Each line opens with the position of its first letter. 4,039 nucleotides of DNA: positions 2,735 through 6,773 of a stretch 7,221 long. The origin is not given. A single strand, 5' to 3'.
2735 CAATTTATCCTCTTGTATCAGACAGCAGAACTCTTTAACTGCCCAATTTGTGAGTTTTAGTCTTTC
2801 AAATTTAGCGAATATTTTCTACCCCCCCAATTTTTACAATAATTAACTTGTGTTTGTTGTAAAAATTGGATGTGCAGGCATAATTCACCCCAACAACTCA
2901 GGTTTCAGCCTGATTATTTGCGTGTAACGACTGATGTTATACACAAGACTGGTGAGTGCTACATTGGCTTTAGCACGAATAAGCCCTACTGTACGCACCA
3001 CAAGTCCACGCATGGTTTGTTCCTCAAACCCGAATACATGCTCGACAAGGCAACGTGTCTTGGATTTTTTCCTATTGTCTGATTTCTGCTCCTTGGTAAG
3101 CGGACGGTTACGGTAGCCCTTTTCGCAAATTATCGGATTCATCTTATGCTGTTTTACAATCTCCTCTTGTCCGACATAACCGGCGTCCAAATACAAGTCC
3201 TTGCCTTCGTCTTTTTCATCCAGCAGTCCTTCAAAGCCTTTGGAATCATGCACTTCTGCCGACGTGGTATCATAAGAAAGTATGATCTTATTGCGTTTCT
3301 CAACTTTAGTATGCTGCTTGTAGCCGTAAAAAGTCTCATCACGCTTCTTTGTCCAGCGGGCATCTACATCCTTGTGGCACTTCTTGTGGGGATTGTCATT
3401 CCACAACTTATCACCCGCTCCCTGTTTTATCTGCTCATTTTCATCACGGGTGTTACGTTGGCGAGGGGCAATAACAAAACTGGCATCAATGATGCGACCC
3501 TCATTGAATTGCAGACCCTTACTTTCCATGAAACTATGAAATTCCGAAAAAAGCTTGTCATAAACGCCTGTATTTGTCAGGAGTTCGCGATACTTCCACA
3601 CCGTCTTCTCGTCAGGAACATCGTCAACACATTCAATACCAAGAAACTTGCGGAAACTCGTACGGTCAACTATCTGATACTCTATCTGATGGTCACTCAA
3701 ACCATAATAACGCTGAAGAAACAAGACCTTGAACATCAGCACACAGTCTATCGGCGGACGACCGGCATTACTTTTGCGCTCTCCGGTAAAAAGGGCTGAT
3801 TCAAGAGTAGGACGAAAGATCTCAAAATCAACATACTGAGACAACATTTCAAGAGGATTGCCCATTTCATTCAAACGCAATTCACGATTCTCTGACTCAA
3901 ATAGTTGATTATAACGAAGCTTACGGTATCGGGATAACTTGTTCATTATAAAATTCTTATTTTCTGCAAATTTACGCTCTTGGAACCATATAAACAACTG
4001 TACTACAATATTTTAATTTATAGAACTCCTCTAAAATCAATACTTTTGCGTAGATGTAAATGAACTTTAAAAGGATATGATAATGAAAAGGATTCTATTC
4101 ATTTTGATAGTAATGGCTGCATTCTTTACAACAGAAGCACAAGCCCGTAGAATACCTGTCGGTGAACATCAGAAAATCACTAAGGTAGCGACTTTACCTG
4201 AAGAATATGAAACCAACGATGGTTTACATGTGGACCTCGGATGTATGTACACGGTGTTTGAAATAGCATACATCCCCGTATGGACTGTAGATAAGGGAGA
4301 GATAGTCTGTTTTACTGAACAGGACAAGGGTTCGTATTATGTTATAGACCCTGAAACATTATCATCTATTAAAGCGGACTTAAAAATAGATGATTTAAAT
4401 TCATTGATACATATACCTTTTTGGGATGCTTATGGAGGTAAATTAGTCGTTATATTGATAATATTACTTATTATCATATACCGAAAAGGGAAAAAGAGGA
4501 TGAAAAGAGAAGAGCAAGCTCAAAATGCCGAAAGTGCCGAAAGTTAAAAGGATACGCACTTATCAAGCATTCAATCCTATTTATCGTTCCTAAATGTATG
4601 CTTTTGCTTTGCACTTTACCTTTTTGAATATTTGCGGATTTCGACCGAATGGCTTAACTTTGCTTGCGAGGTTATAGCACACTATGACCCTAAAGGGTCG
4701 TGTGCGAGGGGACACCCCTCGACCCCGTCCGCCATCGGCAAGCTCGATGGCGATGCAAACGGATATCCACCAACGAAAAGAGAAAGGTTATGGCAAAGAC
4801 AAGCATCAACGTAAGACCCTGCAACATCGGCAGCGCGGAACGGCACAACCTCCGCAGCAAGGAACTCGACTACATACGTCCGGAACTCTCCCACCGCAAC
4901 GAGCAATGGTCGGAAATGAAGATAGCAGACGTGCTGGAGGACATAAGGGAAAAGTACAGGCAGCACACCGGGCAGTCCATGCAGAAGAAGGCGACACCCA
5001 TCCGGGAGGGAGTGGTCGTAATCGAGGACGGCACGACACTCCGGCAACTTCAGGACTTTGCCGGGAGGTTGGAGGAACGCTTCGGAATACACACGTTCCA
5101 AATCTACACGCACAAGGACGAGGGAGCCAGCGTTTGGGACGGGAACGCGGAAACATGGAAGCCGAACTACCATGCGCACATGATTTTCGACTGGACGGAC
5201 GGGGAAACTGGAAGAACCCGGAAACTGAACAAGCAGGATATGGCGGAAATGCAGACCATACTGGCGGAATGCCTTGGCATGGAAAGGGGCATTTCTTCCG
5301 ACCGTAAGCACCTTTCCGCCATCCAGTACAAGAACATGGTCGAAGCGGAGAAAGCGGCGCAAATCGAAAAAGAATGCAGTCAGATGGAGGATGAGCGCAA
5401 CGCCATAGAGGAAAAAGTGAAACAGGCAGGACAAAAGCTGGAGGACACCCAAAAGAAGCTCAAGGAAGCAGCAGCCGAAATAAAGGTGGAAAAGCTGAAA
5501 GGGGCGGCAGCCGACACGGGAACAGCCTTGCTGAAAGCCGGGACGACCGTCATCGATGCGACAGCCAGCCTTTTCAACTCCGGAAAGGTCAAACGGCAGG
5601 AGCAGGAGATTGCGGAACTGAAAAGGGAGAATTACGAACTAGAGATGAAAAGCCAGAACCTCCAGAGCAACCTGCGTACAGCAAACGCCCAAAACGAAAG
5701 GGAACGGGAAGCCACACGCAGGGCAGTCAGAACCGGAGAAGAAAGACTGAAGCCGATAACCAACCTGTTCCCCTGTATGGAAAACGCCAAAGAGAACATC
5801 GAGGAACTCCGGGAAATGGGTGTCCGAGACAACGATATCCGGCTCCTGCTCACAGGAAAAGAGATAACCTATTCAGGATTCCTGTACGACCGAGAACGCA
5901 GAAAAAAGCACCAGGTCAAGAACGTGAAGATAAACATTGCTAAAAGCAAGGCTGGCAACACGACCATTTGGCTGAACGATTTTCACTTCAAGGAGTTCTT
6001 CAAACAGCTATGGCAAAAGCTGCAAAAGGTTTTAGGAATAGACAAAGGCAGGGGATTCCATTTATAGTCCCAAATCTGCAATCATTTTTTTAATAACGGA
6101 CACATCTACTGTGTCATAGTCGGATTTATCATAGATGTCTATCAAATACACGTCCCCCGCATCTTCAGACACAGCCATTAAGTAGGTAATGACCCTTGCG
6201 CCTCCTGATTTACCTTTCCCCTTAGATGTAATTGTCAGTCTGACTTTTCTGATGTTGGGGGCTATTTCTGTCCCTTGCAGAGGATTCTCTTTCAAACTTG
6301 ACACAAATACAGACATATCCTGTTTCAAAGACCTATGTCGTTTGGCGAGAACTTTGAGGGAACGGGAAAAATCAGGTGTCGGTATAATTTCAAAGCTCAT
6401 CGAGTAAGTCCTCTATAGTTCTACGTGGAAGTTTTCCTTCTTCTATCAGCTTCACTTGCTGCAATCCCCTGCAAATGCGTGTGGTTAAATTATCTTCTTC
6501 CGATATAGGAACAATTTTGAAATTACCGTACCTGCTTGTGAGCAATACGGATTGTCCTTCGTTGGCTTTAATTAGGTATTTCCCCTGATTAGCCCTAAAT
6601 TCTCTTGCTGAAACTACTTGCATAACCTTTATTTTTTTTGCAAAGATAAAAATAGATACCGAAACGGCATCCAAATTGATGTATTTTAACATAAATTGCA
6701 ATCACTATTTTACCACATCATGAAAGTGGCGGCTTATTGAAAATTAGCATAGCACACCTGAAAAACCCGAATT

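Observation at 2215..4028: IS5-family element ending 11 bp upstream of nim, with an internal outward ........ promoter: the classic IS-activated metronidazole resistance configuration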

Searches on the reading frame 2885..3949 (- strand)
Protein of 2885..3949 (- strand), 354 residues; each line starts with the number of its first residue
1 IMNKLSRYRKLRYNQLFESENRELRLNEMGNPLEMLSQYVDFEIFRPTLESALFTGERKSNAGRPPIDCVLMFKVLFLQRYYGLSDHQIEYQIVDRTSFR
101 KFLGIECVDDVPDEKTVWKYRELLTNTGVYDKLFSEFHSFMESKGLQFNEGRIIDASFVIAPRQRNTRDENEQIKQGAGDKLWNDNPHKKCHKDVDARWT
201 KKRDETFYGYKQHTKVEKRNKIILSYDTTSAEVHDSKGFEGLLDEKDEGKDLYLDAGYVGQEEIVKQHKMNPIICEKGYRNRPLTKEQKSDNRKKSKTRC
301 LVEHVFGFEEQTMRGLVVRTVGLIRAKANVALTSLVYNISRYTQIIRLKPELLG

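Call 4: search_protein_families(library=pfam, proteins=[window:2885-3949:-])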
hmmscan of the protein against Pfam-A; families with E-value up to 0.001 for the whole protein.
window:2885-3949:- (354 aa): 4 families
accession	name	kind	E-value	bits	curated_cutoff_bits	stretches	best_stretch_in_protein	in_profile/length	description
PF01609.27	DDE_Tnp_1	-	4.5e-27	95.6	23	1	150-339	5-200/200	Transposase DDE domain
PF05598.16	DUF772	-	1.2e-20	73.7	23.1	1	63-136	1-73/74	Transposase domain (DUF772)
PF13612.12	DDE_Tnp_1_3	-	4e-05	24.1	27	1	197-307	33-139/155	Transposase DDE domain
PF13359.12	DDE_Tnp_4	-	4e-05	23.7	24.8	1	202-307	16-125/158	DDE superfamily endonuclease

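Call 7: search_protein_families(library=ncbifam, proteins=[window:2885-3949:-])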
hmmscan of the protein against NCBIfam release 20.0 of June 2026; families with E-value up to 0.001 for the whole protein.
window:2885-3949:- (354 aa): 6 families
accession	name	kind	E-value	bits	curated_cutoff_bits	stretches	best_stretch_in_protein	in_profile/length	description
NF033581.1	transpos_IS5_4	equivalog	5.4e-91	304.9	140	1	33-339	2-284/285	IS5 family transposase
NF033551.1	transpos_IS1182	equivalog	2e-39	135.9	270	3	30-176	21-163/488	IS1182 family transposase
NF033578.1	transpos_IS5_1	equivalog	4.3e-13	49.2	275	2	201-343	275-417/419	IS5 family transposase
NF033520.1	transpos_IS982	equivalog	9.4e-12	45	130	1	200-308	102-210/243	IS982 family transposase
NF033593.1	transpos_ISNCY_1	equivalog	2.2e-11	43.1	325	1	27-146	10-127/444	ISNCY family transposase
NF033580.1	transpos_IS5_3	equivalog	1.3e-10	41.3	110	1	110-308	54-227/258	IS5 family transposase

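Call 20: find_related_loci(query=window:2885-3949:-, collection=genome_contigs, flank=1500)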
Query window:2885-3949:- (354 aa) in genome_contigs; peptide patterns used: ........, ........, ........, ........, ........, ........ (x = any residue, [..] = any of these).
72 stretches matched a pattern; 47 encode a relative of the query (tblastn E <= 1e-3); 47 distinct loci.
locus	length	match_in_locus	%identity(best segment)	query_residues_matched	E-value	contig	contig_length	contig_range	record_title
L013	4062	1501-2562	100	1-354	0e+0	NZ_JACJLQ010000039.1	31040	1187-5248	Bacteroides caecigallinarum strain An428a An428a_contig-110_38, whole genome shotgun sequence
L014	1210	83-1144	100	1-354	0e+0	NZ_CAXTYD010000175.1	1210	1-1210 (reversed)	Phocaeicola vulgatus ATCC 8482 isolate CC00081 CC00081_175_NODE_175_length_1210_cov_2738.204766, whole genome shotgun se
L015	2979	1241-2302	100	1-354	0e+0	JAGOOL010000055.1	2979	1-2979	MAG: Candidatus Paceibacterota bacterium isolate Gw_Bodden_bin_259 Gw_Bodden_83290_length_2979_cov_5.313464, whole genom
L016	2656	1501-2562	100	1-354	0e+0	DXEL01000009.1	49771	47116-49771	MAG TPA_asm: Candidatus Parabacteroides intestinipullorum isolate ChiGjej6B6-14162 ChiGjej6B6M5__C36531_L49771_SAMN08009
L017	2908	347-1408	99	1-354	0e+0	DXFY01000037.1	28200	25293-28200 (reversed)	MAG TPA_asm: Candidatus Tidjanibacter gallistercoris isolate ChiSxjej4B16-7142 ChiSxjej4B16M5__C162557_L28200_SAMN080099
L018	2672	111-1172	62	2-353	2e-152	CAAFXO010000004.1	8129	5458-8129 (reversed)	MAG TPA_asm: Bacteroidales bacterium, isolate HGM05248, WGS project CAAFXO010000000 data, contig: SRS475647_77_k119_2847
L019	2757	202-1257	62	1-347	2e-150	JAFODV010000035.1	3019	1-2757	MAG: Alistipes sp. isolate RGIG377 Dairy_cattle_Colon-4__c331539, whole genome shotgun sequence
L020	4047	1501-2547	63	6-354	5e-142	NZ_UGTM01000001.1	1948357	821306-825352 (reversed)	Prevotella denticola strain NCTC13067, whole genome shotgun sequence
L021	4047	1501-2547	63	6-354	5e-142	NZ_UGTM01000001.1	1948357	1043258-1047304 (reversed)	Prevotella denticola strain NCTC13067, whole genome shotgun sequence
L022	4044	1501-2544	58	2-348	1e-139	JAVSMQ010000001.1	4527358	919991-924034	MAG: Candidatus Kapaibacterium sp. isolate NRBC_bin_5 Kapabacteria_MAG, whole genome shotgun sequence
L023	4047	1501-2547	58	16-353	5e-139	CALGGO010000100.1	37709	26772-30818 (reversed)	MAG TPA_asm: uncultured Prevotellaceae bacterium isolate ERR1278103_bin.191_CONCOCT_v1.1_MAG genome assembly, contig: ER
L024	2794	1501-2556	62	2-353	2e-141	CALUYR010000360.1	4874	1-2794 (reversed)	MAG: Candidatus Gastranaerophilales bacterium isolate BRZ_DP__bin38 genome assembly, contig: BRZ_DP__NODE_29161_length_4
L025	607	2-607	100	2-203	6e-154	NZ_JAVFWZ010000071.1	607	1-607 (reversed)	Kocuria cellulosilytica strain CPCC 205292 Scaffold113_1, whole genome shotgun sequence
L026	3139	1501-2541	59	2-347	1e-138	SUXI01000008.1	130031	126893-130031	MAG: Bacteroidales bacterium isolate SIG120 NODE_3020_length_130031_cov_42.016466, whole genome shotgun sequence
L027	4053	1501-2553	59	7-354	6e-134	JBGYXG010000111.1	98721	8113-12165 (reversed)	MAG: Candidatus Limimorpha sp. isolate D-66_MAG_14 D-66__134293, whole genome shotgun sequence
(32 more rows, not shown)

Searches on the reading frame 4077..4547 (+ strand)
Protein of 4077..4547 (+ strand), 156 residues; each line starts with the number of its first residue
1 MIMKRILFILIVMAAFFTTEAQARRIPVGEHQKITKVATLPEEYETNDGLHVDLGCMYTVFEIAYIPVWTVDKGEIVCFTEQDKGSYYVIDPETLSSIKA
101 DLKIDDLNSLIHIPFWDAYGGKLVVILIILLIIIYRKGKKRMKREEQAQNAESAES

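Call 4: search_protein_families(library=pfam, proteins=[window:4077-4547:+])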
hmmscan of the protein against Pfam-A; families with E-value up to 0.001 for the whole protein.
window:4077-4547:+ (156 aa): 0 families

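Call 7: search_protein_families(library=ncbifam, proteins=[window:4077-4547:+])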
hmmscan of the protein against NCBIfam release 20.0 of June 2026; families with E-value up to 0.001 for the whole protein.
window:4077-4547:+ (156 aa): 0 families

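Call 32: find_encoding_contigs(protein=window:4077-4547:+, flank=3500, max_places=10)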
Protein window:4077-4547:+ (156 aa): 24 contigs read that carry it; 10 places shown.
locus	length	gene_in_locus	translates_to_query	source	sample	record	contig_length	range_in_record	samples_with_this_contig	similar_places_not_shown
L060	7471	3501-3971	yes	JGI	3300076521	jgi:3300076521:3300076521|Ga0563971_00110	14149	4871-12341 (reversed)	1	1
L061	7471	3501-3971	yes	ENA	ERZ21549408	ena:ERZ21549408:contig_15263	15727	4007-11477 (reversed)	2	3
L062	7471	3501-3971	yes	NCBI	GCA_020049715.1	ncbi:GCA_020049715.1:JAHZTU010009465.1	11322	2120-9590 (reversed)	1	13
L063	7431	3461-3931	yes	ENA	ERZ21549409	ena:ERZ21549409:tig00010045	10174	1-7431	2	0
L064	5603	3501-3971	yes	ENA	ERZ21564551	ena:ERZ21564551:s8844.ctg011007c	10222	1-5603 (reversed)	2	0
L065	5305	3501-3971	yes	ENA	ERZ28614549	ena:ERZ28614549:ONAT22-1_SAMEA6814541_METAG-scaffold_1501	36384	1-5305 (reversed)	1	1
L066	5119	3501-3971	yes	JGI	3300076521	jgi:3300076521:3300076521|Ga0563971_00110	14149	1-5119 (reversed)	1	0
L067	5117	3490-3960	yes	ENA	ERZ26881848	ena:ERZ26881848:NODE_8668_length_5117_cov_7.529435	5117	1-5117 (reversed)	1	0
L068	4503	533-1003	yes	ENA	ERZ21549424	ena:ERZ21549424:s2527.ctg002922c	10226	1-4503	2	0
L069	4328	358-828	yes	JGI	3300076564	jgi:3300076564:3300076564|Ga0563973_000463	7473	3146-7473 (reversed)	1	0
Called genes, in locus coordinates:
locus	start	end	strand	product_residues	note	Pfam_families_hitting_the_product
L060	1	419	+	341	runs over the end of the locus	PF01051:Rep3_N, PF21205:Rep3_C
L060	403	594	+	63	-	-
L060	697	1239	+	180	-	-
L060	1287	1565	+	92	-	-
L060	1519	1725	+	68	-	-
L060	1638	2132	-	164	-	PF01243:PNPOx_N, PF12900:Pyridox_ox_2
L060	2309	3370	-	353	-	PF05598:DUF772, PF01609:DDE_Tnp_1, PF13612:DDE_Tnp_1_3 (faint)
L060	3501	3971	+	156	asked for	-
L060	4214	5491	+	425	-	-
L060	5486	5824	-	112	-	-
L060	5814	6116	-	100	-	-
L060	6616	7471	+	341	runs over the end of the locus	PF01051:Rep3_N, PF21205:Rep3_C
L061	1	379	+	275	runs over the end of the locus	-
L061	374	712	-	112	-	-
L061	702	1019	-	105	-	-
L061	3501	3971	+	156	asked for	-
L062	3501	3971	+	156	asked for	-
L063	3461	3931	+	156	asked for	-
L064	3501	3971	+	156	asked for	-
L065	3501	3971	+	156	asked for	-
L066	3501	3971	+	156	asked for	-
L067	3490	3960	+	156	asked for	-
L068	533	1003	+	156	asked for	-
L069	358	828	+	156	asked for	-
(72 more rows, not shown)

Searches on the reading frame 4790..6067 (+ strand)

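Call 4: search_protein_families(library=pfam, proteins=[window:4790-6067:+])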
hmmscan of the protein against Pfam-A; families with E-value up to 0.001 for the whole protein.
window:4790-6067:+ (425 aa): 1 family
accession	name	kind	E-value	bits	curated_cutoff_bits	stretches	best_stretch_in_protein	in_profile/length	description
PF03432.20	Relaxase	-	0.00013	22.6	24.6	1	49-160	23-125/132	MobA/VirD2-like, nuclease domain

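Call 7: search_protein_families(library=ncbifam, proteins=[window:4790-6067:+])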
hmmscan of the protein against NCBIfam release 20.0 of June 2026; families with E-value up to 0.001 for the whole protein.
window:4790-6067:+ (425 aa): 1 family
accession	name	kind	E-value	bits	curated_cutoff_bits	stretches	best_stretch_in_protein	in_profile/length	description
TIGR02168.1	SMC_prok_B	equivalog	0.00025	18.9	567.35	1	148-341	710-902/1181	chromosome segregation protein SMC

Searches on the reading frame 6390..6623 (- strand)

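Call 4: search_protein_families(library=pfam, proteins=[window:6390-6623:-])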
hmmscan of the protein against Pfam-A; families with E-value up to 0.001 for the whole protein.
window:6390-6623:- (77 aa): 1 family
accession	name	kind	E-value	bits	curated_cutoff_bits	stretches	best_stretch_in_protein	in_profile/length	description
PF02604.26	PhdYeFM_antitox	-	3.3e-05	24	29.8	1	1-47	1-49/74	Antitoxin Phd_YefM, type II toxin-antitoxin system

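Call 7: search_protein_families(library=ncbifam, proteins=[window:6390-6623:-])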
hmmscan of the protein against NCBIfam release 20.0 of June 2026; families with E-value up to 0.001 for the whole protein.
window:6390-6623:- (77 aa): 1 family
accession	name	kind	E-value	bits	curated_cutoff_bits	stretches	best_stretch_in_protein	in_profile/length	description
TIGR01552.1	phd_fam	subfamily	1.3e-05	24.4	20.8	1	3-47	1-46/53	type II toxin-antitoxin system prevent-host-death family antitoxin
